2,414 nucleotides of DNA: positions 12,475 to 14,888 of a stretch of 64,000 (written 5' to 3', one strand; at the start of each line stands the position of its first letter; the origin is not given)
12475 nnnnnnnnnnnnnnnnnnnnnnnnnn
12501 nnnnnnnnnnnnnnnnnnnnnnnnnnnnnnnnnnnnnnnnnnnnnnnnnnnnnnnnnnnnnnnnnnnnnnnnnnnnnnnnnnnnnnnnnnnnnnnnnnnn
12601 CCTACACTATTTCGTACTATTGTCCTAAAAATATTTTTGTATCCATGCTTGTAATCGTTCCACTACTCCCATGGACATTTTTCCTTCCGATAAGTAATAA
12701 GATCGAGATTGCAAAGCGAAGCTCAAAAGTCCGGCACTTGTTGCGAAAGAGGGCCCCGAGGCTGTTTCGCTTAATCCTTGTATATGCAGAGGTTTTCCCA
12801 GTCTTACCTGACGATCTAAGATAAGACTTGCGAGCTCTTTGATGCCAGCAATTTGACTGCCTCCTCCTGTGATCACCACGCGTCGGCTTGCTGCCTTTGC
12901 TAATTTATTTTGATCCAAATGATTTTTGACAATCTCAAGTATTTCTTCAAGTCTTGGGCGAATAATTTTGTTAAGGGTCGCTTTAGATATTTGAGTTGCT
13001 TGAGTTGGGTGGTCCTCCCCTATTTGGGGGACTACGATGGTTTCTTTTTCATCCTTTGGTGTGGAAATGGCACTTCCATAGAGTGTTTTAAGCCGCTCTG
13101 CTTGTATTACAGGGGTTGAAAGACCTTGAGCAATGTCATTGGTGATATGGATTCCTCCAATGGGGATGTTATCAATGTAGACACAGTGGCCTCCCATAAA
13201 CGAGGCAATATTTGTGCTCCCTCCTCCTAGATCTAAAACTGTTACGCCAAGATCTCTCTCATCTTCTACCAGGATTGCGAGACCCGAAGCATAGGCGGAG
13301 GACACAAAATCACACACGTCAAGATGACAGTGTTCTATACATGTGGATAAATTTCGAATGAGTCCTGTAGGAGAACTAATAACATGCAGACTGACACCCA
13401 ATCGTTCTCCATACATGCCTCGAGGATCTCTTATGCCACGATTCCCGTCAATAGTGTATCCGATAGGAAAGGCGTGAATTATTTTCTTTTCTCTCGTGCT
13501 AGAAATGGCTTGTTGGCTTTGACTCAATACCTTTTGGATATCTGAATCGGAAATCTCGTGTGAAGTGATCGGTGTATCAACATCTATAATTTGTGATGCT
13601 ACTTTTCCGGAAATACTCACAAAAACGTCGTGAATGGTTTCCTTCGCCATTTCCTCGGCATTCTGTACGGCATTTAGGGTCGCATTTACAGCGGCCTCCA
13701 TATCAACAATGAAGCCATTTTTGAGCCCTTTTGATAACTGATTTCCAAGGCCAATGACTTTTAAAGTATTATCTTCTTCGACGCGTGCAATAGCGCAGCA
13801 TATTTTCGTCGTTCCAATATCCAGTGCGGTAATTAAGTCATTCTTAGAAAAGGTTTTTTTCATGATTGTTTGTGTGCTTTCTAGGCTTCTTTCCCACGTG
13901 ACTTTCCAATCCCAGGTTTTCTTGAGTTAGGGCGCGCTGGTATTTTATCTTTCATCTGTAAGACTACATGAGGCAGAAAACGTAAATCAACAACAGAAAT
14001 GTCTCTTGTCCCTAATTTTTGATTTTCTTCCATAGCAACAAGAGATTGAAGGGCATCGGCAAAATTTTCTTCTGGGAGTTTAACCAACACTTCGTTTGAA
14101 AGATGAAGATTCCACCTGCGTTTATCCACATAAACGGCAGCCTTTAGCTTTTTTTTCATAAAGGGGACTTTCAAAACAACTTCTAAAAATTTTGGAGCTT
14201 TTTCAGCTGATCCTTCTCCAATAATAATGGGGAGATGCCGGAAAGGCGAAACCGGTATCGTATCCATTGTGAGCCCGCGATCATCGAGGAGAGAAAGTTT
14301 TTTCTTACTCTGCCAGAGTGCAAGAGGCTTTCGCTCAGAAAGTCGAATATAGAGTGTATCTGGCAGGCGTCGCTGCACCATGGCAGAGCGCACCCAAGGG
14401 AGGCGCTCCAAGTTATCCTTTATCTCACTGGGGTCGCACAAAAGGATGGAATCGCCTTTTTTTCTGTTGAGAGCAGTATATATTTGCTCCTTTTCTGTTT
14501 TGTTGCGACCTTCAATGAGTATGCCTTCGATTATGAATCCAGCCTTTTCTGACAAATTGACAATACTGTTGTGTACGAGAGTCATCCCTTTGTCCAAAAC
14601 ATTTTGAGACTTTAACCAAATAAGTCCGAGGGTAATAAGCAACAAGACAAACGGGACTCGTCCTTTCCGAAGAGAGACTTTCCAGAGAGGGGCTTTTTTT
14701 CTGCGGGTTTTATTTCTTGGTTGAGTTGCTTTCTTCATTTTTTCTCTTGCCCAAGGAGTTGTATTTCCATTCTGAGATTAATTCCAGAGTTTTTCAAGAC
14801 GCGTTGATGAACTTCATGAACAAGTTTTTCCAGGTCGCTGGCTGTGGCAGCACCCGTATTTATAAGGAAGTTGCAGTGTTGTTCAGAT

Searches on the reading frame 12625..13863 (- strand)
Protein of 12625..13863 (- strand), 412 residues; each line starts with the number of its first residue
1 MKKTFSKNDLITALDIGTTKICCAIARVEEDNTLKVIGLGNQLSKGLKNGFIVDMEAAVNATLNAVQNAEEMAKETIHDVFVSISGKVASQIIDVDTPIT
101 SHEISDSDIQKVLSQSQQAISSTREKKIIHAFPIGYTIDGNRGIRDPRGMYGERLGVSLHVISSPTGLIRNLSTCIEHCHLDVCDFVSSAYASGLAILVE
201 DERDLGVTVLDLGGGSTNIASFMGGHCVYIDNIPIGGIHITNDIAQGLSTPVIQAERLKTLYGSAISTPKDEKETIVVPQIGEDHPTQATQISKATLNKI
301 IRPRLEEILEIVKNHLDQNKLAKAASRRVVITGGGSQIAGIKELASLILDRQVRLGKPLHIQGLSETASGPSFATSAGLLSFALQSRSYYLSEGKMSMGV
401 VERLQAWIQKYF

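Call 74: search_protein_families(library=pfam, proteins=[window:12625-13863:-], max_evalue=0.001)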
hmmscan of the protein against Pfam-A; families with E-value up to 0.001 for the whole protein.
window:12625-13863:- (412 aa): 5 families
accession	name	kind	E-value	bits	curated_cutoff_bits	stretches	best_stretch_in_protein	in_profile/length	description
PF14450.12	FtsA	-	8.7e-43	146.1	31.8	2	209-378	2-127/127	Cell division protein FtsA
PF02491.25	SHS2_FTSA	-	8e-21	74.6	25.4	1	88-162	4-78/79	SHS2 domain inserted in FTSA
PF06723.19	MreB_Mbl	-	3.8e-12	46.1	27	1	205-353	145-301/327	MreB/Mbl protein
PF11104.14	PilM_2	-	7.8e-05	22.2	27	0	185-260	159-235/340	Type IV pilus assembly protein PilM;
PF25216.1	Volactin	-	0.00051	20.1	35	0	286-378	228-316/321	Volactin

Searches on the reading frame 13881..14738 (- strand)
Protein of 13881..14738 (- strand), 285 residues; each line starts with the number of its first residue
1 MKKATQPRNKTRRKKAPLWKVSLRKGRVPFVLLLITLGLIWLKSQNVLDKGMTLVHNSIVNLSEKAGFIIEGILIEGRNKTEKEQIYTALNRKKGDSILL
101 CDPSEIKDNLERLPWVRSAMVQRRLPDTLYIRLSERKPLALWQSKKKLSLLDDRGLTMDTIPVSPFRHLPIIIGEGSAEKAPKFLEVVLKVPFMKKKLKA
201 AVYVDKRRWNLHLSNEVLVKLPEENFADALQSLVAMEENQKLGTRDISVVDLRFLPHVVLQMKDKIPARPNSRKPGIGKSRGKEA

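Call 74: search_protein_families(library=pfam, proteins=[window:13881-14738:-], max_evalue=0.001)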
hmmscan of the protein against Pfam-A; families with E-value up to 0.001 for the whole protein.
window:13881-14738:- (285 aa): 2 families
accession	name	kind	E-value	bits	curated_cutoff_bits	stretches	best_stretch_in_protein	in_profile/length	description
PF08478.15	POTRA_1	-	2.7e-18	66.4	23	1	70-136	3-69/69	POTRA domain, FtsQ-type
PF03799.20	FtsQ_DivIB_C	-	2.4e-16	61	21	1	140-253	1-114/114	Cell division protein FtsQ/DivIB, C-terminal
